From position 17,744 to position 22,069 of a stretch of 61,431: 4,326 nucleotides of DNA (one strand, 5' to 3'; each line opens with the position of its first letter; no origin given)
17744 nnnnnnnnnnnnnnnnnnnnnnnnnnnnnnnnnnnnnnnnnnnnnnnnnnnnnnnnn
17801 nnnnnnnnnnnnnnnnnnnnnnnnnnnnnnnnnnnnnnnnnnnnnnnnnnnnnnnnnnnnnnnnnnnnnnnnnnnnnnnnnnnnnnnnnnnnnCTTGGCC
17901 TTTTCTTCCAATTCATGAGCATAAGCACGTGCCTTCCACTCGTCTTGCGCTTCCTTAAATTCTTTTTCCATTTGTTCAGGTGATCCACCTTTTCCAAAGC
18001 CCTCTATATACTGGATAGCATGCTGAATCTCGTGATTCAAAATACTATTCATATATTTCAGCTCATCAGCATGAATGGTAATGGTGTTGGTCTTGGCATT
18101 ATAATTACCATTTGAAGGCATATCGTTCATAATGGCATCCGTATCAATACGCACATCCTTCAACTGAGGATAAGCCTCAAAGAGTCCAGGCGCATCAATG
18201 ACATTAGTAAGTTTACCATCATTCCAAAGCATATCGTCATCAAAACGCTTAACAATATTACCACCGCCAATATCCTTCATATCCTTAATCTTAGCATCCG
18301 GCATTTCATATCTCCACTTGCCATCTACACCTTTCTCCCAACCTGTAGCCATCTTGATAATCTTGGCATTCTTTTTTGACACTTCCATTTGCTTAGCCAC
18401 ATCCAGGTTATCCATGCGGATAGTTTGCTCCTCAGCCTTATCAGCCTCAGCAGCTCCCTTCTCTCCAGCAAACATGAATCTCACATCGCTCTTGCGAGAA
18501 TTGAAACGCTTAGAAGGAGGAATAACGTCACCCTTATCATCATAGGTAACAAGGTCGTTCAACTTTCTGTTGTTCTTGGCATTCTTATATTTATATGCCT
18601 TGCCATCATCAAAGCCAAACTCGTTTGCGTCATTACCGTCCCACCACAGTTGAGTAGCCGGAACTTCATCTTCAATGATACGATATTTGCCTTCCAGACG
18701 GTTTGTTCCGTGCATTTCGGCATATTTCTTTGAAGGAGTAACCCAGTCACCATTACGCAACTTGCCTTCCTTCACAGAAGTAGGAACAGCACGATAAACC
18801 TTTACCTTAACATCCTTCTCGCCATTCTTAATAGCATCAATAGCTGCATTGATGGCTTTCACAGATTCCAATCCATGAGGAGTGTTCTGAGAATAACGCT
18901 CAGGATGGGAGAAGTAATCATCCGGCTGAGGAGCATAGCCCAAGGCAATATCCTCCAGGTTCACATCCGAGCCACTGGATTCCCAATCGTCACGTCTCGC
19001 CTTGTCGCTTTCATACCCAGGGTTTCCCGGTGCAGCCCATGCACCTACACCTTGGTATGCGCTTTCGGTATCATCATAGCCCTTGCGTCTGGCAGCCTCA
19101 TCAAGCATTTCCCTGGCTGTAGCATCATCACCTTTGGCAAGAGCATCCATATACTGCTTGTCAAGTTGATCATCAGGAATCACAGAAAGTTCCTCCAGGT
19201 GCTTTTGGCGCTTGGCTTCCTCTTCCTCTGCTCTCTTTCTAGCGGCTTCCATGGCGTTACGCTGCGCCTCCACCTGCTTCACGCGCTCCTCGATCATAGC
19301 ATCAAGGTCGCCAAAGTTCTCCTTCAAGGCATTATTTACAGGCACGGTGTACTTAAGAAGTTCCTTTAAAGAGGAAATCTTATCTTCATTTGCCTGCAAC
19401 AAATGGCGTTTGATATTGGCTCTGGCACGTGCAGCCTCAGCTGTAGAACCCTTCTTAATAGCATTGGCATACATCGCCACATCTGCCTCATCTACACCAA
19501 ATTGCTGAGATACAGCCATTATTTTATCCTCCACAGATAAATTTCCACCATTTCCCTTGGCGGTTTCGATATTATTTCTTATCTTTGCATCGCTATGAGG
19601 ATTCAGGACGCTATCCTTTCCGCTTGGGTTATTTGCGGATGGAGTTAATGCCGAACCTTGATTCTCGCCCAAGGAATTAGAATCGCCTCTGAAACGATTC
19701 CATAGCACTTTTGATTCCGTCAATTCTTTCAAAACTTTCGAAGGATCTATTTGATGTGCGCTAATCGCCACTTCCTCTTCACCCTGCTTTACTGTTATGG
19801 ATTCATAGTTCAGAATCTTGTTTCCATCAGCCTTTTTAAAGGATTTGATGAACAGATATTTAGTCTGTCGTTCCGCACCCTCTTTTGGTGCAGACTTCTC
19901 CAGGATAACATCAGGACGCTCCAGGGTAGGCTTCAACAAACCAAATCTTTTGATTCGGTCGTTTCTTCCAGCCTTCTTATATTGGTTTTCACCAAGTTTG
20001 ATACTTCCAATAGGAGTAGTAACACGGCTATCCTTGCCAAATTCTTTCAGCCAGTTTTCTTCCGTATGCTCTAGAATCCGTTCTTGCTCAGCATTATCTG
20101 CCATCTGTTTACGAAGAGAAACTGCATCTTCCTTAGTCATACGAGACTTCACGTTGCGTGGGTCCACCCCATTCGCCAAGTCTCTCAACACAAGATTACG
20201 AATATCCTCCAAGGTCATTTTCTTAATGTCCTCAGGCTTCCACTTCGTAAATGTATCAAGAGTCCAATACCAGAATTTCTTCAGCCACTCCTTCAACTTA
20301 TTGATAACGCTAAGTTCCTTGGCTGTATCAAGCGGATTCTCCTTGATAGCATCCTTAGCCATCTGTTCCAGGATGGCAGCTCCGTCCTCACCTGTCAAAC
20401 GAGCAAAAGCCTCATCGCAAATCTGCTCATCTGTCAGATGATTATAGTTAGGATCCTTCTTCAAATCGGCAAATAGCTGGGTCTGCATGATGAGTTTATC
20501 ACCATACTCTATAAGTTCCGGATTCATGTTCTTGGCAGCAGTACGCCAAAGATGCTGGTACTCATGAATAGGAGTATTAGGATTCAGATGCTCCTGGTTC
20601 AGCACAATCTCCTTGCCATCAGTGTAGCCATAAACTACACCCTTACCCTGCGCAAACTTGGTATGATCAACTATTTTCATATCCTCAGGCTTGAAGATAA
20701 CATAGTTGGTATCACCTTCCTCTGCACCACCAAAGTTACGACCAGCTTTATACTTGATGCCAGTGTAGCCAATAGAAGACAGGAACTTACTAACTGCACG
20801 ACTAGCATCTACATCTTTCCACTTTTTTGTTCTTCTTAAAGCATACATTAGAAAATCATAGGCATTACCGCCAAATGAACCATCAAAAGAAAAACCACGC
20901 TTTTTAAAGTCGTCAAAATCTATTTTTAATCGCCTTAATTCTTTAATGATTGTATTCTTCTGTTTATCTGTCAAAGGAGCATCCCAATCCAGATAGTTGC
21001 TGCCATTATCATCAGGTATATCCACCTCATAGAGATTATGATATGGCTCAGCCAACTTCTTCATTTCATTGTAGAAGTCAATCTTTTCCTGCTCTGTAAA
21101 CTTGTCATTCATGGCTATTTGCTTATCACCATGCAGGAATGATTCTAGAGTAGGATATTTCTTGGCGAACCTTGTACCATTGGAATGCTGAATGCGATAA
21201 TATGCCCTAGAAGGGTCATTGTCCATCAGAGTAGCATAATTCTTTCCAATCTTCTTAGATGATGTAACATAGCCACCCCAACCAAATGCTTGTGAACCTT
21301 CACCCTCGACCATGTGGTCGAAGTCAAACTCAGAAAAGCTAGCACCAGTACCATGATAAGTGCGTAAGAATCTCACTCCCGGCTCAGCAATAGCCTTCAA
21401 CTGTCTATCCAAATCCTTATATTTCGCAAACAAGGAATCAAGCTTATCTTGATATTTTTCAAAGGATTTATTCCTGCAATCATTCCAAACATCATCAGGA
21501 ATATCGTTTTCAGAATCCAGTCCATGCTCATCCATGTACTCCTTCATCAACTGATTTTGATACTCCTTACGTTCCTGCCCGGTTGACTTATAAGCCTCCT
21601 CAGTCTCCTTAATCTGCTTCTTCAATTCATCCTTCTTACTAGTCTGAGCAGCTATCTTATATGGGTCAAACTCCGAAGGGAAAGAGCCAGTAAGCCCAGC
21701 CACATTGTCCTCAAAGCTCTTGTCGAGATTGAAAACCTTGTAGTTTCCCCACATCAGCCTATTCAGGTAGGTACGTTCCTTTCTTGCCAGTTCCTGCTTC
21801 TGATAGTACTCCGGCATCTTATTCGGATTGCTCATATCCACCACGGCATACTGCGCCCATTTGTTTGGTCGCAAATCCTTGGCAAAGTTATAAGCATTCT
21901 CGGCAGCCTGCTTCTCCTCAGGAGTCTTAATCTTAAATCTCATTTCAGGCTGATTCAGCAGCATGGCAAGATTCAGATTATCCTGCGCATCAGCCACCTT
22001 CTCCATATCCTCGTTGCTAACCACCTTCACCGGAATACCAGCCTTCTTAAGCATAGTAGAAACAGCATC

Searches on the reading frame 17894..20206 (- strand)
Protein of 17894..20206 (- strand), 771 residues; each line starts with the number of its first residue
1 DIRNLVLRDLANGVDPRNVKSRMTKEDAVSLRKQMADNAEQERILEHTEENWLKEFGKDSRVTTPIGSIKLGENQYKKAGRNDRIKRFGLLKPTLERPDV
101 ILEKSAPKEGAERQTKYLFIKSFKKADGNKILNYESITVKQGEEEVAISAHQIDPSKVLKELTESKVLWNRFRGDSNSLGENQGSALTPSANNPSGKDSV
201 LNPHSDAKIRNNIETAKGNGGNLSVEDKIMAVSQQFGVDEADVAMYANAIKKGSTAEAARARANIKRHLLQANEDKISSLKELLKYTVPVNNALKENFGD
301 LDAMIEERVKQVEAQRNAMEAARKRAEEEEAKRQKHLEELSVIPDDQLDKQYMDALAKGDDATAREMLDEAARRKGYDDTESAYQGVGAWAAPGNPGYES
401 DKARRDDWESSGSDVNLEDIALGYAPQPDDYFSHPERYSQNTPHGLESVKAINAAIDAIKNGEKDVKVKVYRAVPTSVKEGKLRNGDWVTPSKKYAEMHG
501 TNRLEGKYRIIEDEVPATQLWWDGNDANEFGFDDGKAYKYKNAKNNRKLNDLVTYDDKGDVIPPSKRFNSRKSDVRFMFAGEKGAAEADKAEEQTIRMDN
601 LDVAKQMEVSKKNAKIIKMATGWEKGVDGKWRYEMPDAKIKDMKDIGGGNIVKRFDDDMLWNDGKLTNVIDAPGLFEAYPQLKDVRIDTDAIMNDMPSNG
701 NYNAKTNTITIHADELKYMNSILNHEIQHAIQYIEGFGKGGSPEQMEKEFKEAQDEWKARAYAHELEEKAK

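Call 6: search_protein_families(library=pfam, proteins=[window:17894-20206:-], max_evalue=0.01)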
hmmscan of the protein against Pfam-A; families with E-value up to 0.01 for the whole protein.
window:17894-20206:- (771 aa): 2 families
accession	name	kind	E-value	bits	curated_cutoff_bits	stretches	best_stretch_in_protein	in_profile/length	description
PF18838.6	LPD23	-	1.8e-12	47.3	27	1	578-640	2-55/58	Large polyvalent protein associated domain 23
PF18810.6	PBECR2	-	3.2e-07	31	27.1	1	52-169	2-119/120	phage-Barnase-EndoU-ColicinE5/D-RelE like nuclease2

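Call 7: search_protein_families(library=phrogs, proteins=[window:17894-20206:-], max_evalue=0.001)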
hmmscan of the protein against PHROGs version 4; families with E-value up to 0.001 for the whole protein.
window:17894-20206:- (771 aa): 2 families
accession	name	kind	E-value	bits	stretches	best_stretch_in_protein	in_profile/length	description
phrog_2579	-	DNA, RNA and nucleotide metabolism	3.8e-20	73.3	1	424-537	360-465/472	ParB C-terminal domain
phrog_13543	-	unknown function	3.6e-17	62.2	2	594-747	1183-1317/1879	-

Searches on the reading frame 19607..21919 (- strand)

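Call 6: search_protein_families(library=pfam, proteins=[window:19607-21919:-], max_evalue=0.01)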
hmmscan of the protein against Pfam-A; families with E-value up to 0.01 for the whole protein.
window:19607-21919:- (771 aa): 2 families
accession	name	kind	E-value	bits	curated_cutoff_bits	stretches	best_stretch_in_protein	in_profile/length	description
PF18810.6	PBECR2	-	1.9e-07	31.8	27.1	1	623-740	2-119/120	phage-Barnase-EndoU-ColicinE5/D-RelE like nuclease2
PF18760.7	ART-PolyVal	-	1.3e-06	29.7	31.2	1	185-420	7-136/140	ADP-Ribosyltransferase in polyvalent proteins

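Call 7: search_protein_families(library=phrogs, proteins=[window:19607-21919:-], max_evalue=0.001)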
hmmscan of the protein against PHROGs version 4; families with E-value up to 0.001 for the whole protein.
window:19607-21919:- (771 aa): 2 families
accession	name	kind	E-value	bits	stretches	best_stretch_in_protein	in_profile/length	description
phrog_13543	-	unknown function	1.5e-06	27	1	612-699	1509-1586/1879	-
phrog_31411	-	unknown function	2.2e-05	25.2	1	162-229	30-97/232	-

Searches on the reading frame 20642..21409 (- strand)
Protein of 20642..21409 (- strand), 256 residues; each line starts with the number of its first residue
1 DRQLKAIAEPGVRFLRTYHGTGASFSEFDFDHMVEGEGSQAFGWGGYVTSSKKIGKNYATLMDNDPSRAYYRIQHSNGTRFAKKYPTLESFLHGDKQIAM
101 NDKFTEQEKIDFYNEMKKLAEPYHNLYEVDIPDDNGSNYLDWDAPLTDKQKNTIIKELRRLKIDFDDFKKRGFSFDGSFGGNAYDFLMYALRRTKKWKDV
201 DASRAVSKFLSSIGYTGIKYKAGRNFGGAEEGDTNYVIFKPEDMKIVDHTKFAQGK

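Call 65: search_protein_families(library=pfam, proteins=[window:20642-21409:-], max_evalue=5)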
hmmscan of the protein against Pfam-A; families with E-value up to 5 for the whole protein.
window:20642-21409:- (256 aa): 2 families
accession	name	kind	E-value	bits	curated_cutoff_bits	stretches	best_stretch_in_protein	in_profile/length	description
PF18760.7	ART-PolyVal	-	3.4e-10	41.3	31.2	2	15-112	7-100/140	ADP-Ribosyltransferase in polyvalent proteins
PF13151.12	DUF3990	-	0.024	14.8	32.2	1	17-75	3-62/152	Protein of unknown function (DUF3990)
